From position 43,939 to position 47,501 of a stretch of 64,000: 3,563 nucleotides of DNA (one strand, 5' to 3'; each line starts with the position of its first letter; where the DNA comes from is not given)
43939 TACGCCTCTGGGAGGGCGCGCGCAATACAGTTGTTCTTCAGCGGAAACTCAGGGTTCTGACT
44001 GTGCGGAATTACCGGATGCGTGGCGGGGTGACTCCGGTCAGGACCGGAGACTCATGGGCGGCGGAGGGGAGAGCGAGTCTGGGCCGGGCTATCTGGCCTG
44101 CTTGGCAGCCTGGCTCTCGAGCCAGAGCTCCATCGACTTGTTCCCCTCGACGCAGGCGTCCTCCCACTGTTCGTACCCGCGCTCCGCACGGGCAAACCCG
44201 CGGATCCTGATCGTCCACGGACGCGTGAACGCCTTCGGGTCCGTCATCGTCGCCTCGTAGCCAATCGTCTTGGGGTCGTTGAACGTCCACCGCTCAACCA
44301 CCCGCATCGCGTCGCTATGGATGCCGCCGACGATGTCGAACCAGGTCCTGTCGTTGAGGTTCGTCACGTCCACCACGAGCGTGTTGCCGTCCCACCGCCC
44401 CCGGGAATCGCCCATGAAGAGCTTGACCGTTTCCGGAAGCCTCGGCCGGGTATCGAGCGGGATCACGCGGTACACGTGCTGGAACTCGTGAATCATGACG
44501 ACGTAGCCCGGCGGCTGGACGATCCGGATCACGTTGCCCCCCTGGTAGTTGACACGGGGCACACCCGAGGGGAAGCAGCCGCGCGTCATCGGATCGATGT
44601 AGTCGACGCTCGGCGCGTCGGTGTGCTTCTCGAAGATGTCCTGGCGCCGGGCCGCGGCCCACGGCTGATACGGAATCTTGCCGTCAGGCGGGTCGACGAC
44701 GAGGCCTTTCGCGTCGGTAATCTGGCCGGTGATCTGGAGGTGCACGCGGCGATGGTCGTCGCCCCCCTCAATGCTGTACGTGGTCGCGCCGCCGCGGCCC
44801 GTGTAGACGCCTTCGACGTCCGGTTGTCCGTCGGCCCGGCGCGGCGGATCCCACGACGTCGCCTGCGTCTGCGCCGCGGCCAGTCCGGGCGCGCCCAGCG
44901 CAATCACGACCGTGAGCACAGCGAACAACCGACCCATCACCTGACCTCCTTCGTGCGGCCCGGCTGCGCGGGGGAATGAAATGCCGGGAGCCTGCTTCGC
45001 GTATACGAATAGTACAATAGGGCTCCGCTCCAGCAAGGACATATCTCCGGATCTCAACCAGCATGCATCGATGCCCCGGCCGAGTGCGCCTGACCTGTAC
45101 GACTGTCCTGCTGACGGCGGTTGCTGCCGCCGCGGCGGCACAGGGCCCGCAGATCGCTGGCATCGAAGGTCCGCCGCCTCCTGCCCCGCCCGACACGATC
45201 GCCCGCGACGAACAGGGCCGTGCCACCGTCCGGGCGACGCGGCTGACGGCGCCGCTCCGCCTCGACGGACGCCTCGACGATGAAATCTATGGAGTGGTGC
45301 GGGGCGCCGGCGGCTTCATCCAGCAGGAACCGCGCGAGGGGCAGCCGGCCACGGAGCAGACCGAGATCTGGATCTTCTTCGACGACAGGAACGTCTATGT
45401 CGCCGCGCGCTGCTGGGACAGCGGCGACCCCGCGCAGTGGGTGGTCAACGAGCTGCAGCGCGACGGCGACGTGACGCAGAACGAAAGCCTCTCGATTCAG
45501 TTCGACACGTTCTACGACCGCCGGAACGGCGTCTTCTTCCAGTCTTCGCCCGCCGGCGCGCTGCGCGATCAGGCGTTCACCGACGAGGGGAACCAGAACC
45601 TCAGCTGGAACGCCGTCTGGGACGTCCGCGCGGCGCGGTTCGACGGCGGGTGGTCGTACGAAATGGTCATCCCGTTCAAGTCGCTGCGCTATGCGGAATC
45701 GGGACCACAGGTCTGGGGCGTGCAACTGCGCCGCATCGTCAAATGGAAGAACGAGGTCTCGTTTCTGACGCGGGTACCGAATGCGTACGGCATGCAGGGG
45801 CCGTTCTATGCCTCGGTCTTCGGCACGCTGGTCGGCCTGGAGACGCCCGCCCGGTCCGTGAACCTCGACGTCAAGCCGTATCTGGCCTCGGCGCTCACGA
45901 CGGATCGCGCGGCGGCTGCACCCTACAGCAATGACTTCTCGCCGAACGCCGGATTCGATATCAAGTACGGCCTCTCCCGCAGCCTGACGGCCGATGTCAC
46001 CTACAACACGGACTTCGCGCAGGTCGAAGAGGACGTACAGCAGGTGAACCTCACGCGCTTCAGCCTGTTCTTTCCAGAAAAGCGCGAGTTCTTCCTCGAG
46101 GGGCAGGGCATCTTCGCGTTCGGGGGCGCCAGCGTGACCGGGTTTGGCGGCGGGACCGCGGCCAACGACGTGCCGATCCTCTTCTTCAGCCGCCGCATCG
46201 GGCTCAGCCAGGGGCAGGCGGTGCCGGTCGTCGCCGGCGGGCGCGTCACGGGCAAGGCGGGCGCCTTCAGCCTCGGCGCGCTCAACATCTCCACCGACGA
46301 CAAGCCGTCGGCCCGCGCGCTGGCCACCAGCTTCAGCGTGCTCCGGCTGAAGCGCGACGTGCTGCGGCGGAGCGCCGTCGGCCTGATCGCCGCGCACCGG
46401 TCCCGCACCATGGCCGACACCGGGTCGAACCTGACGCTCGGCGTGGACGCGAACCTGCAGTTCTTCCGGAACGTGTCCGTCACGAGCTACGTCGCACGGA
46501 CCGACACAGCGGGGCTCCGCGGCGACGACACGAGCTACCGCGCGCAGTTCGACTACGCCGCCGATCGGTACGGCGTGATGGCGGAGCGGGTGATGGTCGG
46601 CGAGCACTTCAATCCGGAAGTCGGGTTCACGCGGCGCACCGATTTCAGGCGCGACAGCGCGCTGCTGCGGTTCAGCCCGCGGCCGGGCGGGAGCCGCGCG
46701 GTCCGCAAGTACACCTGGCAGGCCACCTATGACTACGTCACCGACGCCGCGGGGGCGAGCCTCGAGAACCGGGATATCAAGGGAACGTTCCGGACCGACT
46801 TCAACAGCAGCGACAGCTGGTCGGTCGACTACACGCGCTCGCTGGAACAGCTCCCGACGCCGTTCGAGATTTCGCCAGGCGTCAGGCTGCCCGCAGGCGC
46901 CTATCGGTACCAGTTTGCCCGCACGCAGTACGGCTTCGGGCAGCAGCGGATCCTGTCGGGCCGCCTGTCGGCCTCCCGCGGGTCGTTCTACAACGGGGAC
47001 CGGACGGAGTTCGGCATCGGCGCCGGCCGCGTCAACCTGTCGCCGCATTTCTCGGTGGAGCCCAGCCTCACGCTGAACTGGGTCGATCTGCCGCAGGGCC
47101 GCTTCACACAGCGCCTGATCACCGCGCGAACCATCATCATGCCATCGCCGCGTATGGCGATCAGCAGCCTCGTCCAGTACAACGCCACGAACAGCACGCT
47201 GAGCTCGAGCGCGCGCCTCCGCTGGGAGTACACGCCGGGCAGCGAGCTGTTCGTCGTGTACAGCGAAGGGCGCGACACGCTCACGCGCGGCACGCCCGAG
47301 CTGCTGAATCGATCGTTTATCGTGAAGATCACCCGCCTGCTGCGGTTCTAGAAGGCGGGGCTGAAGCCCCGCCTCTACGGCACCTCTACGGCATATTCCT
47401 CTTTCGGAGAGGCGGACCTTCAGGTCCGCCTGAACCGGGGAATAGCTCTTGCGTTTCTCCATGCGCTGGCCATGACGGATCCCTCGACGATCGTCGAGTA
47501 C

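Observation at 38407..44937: Reiterated cassette pairing an unassigned secreted ~280-aa protein with a CarboxypepD_reg TonB-dependent receptor (3 protein paralogs, 1 intact and 1 relic receptor)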

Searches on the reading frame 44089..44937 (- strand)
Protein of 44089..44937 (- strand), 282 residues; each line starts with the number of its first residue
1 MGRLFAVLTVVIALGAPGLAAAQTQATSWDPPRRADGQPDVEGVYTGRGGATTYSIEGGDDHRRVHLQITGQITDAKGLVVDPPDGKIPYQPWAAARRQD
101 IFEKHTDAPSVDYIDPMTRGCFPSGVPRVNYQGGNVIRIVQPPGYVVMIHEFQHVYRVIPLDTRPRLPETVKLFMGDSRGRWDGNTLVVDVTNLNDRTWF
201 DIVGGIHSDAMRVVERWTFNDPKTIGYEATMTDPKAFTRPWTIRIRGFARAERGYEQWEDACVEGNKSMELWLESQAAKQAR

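Call 4: search_protein_families(library=ncbifam, proteins=[window:44089-44937:-], max_evalue=0.01)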
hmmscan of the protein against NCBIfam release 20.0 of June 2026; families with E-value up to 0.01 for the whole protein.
window:44089-44937:- (282 aa): 0 families

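Call 5: search_protein_families(library=pfam, proteins=[window:44089-44937:-], max_evalue=0.01)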
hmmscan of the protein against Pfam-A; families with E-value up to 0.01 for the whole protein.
window:44089-44937:- (282 aa): 0 families

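Call 69: search_protein_families(library=pfam, proteins=[window:44089-44937:-], max_evalue=10)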
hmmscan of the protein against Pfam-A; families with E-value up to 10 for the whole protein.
window:44089-44937:- (282 aa): 0 families

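Call 80: find_homologous_proteins(query=window:44089-44937:-, max_evalue=1e-40)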
Query window:44089-44937:- (282 aa): 3482 proteins with E <= 1e-40 among 8000 candidates; the best 120 are listed.
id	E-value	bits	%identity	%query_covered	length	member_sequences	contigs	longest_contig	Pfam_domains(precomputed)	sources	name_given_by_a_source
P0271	5.0e-180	615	91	100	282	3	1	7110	-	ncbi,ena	-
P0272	1.0e-152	525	79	97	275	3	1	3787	-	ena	-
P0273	3.1e-150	517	78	97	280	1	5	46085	-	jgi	jgi:hypothetical protein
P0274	6.6e-150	516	84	90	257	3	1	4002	-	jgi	jgi:hypothetical protein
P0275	4.0e-149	514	79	97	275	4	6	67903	-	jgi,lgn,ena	-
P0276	4.4e-148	510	79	96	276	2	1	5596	-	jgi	-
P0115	1.1e-131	456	70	97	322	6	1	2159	-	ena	-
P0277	1.7e-123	430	65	97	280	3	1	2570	-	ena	-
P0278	1.4e-119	417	65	96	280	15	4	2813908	-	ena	-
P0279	5.4e-119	415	66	95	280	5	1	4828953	-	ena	-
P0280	1.3e-118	414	69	88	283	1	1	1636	-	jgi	-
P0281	2.2e-116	406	64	96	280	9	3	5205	-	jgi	jgi:hypothetical protein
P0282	2.5e-108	380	64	89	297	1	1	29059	-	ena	-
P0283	3.3e-104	366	64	87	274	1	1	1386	-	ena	-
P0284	2.1e-99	351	62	87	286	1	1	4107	-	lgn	-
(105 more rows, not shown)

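Call 81: find_encoding_contigs(protein=P0275, flank=8000, max_places=1)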
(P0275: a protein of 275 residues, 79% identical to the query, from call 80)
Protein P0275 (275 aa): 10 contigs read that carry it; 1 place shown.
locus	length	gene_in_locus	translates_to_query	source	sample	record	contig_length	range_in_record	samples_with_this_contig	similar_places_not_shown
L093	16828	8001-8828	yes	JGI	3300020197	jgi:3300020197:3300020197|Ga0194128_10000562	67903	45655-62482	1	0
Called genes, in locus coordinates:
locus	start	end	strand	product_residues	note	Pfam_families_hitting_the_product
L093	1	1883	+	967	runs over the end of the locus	PF13620:CarboxypepD_reg, PF13715:CarbopepD_reg_2 (weak), PF25183:OMP_b-brl_4, PF00593:TonB_dep_Rec_b-barrel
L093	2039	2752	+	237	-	-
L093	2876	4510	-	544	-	PF01436:NHL (faint)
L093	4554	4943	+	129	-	PF19649:DUF6152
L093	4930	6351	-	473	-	PF00515:TPR_1 (faint), PF07719:TPR_2 (faint), PF13432:TPR_16 (weak)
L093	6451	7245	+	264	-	PF18029:Glyoxalase_6 (faint), PF13669:Glyoxalase_4 (faint), PF00903:Glyoxalase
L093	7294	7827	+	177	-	-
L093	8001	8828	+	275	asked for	-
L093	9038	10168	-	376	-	PF00753:Lactamase_B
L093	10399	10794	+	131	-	PF19649:DUF6152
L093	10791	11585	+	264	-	-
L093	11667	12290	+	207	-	PF12917:YfbR-like (weak), PF13023:HD_3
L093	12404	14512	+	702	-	PF01011:PQQ, PF13360:PQQ_2 (weak)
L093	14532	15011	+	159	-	PF13442:Cytochrome_CBB3, PF00034:Cytochrom_C (weak)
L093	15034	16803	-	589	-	PF01011:PQQ, PF13360:PQQ_2, PF13570:Beta-prop_ACSF4 (faint), PF01011:PQQ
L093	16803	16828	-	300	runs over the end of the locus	-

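Call 82: find_encoding_contigs(protein=P0278, flank=8000, max_places=1)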
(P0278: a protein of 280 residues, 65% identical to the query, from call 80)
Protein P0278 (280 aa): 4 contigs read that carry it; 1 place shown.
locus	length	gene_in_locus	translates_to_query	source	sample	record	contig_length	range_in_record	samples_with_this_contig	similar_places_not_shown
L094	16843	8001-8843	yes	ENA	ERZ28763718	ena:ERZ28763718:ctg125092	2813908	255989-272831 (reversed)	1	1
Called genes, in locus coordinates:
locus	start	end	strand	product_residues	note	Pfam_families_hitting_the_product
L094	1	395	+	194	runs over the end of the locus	PF04542:Sigma70_r2, PF08281:Sigma70_r4_2, PF04545:Sigma70_r4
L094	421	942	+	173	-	-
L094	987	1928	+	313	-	-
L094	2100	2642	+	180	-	PF00156:Pribosyltran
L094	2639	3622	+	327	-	PF02729:OTCace_N, PF00185:OTCace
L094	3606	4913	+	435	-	PF01979:Amidohydro_1, PF12890:DHOase, PF07969:Amidohydro_3 (weak)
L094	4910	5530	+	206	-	PF00156:Pribosyltran (weak)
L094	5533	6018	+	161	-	PF00583:Acetyltransf_1, PF13673:Acetyltransf_10, PF13508:Acetyltransf_7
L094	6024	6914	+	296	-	PF09674:DUF2400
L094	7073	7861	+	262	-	PF18029:Glyoxalase_6 (faint), PF13468:Glyoxalase_3 (faint), PF13669:Glyoxalase_4 (faint), PF00903:Glyoxalase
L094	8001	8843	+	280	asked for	-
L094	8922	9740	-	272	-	-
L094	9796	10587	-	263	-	-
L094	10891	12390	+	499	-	PF00474:SSF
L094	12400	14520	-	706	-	PF13442:Cytochrome_CBB3, PF01011:PQQ, PF13360:PQQ_2, PF13570:Beta-prop_ACSF4 (weak), PF01011:PQQ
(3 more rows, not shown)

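Call 85: find_homologous_proteins(query=L093:10399-10794:+, max_evalue=0.00001)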
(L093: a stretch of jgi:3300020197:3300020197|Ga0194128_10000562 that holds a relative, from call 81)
Query L093:10399-10794:+ (131 aa): 230 proteins with E <= 0.00001 among 308 candidates; the best 120 are listed.
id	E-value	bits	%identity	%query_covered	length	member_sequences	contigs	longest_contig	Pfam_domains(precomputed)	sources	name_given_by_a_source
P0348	1.3e-83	295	100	100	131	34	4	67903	PF19649.5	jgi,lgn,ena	-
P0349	3.6e-71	255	91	87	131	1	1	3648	PF19649.5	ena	-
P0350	4.3e-70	252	85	100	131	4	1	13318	PF19649.5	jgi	jgi:hypothetical protein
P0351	1.8e-69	250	89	87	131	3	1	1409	PF19649.5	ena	-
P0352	2.1e-68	246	89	87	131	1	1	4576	PF19649.5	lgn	-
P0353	1.2e-66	240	84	97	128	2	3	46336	PF19649.5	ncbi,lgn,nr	ncbi:MAG: hypothetical protein HYU37_15100 [Acidobacteria bacterium]|nr:hypothetical protein [Acidob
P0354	1.3e-66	240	86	87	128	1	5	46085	PF19649.5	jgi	jgi:hypothetical protein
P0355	8.0e-60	218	79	96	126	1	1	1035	PF19649.5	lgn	-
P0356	4.9e-59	216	80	92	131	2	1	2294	PF19649.5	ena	-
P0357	2.4e-58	214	82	84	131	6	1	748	PF19649.5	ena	-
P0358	2.3e-54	201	73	89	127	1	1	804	PF19649.5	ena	-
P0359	6.9e-54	199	73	94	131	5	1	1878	PF19649.5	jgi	jgi:uncharacterized protein DUF6152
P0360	2.3e-53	197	69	95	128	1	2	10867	PF19649.5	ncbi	ncbi:MAG: DUF6152 family protein [Vicinamibacterales bacterium]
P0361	1.5e-52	195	70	94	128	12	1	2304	PF19649.5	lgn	-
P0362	6.9e-52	193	72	89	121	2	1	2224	PF19649.5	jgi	jgi:hypothetical protein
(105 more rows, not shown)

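Call 92: predict_structure(alignment_id=A6)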
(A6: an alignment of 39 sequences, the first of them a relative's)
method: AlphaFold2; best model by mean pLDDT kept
length: 131 residues; sequences in the alignment: 39
mean_pLDDT: 78.9   pTM: 0.67
mean pLDDT of the five models: 78.9, 77.9, 77.2, 76.2, 76.2
residues with pLDDT >= 90: 52; 70-90: 44; 50-70: 26; < 50: 9
segments of 3 or more residues with pLDDT < 50: 22-25, 129-131
pLDDT, mean of each block of 10 residues (from residue 1): 65 69 60 92 88 87 86 63 76 95 92 91 66 38
secondary structure, 60 per line:
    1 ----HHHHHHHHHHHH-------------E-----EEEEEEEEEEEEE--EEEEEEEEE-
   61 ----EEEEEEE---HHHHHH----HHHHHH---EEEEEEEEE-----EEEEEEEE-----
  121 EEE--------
elements in order: H5-16 E36-48 E51-59 E65-71 H75-80 H85-90 E94-102 E108-115 E121-123

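Call 94: fold_search(model_id=the predicted structure, library=pdb)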
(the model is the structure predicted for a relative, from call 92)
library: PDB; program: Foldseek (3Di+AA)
matches with E <= 10: 1001; with E <= 0.001: 1
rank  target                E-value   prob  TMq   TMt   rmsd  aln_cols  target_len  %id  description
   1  5hgq_B                7.1e-04  1.00  0.45  0.14   4.6       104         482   14  Loa loa Lysyl-tRNA synthetase in complex with Cladosporin. (released 2016-10-26)
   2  5hgq_C                1.1e-03  1.00  0.44  0.14   7.1       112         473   17  Loa loa Lysyl-tRNA synthetase in complex with Cladosporin. (released 2016-10-26)
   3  5hgq_A                1.2e-03  1.00  0.45  0.14  12.4       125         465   15  Loa loa Lysyl-tRNA synthetase in complex with Cladosporin. (released 2016-10-26)
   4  4h02_A                1.3e-03  1.00  0.40  0.14   5.4       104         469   18  Crystal structure of P. falciparum Lysyl-tRNA synthetase (released 2013-05-01)
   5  4pg3_C                1.4e-03  1.00  0.42  0.14   7.1       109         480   17  Crystal structure of KRS complexed with inhibitor (released 2014-07-16)
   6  7ea9_D                1.7e-03  1.00  0.49  0.15  13.1       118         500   18  Crystal Structure of human lysyl-tRNA synthetase Y145H mutant (released 2021-03-31)
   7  8k9s_B                1.7e-03  1.00  0.41  0.13   5.5       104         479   18  Crystal structure of plasmodium LysRS complexing with ASP3026 derived LysRS inhibitor 1 (ADKI1) (released 2024-06-26)
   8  8uzt_A                1.8e-03  1.00  0.41  0.51   8.0       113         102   11  Mitochondrial single-stranded binding protein bound to DNA (released 2024-08-21)
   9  6cqm_F                1.9e-03  1.00  0.44  0.58   6.9       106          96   12  Crystal Structure of mitochondrial single-stranded DNA binding proteins from S. cerevisiae, Rim1 (Form2) (released 2018-05-30)
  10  6cqm_H                2.0e-03  1.00  0.47  0.68   5.2        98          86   10  Crystal Structure of mitochondrial single-stranded DNA binding proteins from S. cerevisiae, Rim1 (Form2) (released 2018-05-30)
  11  6aqh_A                2.0e-03  1.00  0.34  0.11   9.0        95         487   19  Crystal Structure of Lysyl-tRNA Synthetase from Mycobacterium thermoresistibile complexed with L-lysine and Cladospori (released 2017-08-30)
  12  4dpg_B                2.1e-03  1.00  0.48  0.14   4.6       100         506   18  Crystal Structure of Human LysRS: P38/AIMP2 Complex I (released 2013-02-13)
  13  4ycv_D                2.1e-03  1.00  0.41  0.13   5.3       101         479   18  Crystal structure of cladosporin in complex with plasmodium lysyl-tRNA synthetase (released 2015-06-24)
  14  3eiv_B                2.1e-03  0.99  0.34  0.39  10.6       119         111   13  Crystal Structure of Single-stranded DNA-binding protein from Streptomyces coelicolor (released 2009-09-08)
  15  9f29_A                2.2e-03  1.00  0.44  0.15   4.0        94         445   10  Pyrococcus abyssi PolD in complex with Rpa2 winged-helix domain class 1 (composite map) (released 2024-12-04)
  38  8bbz_AAA              3.9e-03  1.00  0.45  0.69   3.6        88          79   14  Crystal Structure of SilF (apo form) (released 2023-10-25)
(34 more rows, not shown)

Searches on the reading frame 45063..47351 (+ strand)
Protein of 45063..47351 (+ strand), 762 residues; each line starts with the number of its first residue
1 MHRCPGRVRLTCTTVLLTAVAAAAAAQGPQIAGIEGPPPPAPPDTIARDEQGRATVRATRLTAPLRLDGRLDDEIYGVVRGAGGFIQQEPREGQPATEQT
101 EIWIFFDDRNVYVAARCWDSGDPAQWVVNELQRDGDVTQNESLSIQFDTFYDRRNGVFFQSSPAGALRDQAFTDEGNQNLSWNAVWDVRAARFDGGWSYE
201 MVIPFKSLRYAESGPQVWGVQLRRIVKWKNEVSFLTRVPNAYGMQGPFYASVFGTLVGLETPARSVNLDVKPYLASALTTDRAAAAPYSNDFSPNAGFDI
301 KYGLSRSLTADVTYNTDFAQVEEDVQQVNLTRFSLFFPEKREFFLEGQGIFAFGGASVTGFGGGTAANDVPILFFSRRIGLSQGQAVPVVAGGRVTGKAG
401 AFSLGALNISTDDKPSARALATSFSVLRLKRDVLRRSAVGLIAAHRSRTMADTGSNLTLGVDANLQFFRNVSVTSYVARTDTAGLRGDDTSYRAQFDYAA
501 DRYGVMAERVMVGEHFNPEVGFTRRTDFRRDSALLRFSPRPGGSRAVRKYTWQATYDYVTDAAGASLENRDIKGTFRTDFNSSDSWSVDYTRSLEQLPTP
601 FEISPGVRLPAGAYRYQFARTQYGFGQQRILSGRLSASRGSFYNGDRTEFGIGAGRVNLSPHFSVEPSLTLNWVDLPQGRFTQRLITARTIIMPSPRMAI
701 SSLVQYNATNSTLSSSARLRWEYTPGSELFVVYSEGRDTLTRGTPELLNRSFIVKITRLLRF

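Call 5: search_protein_families(library=pfam, proteins=[window:45063-47351:+], max_evalue=0.01)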
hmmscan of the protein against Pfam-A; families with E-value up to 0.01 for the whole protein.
window:45063-47351:+ (762 aa): 1 family
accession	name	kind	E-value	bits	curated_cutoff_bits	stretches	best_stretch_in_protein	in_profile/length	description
PF19313.5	DUF5916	-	2.9e-18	66.4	22.6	1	266-355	3-87/572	Domain of unknown function (DUF5916)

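Call 77: search_protein_families(library=ncbifam, proteins=[window:45063-47351:+], max_evalue=0.001)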
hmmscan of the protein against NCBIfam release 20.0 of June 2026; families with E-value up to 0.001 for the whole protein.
window:45063-47351:+ (762 aa): 0 families
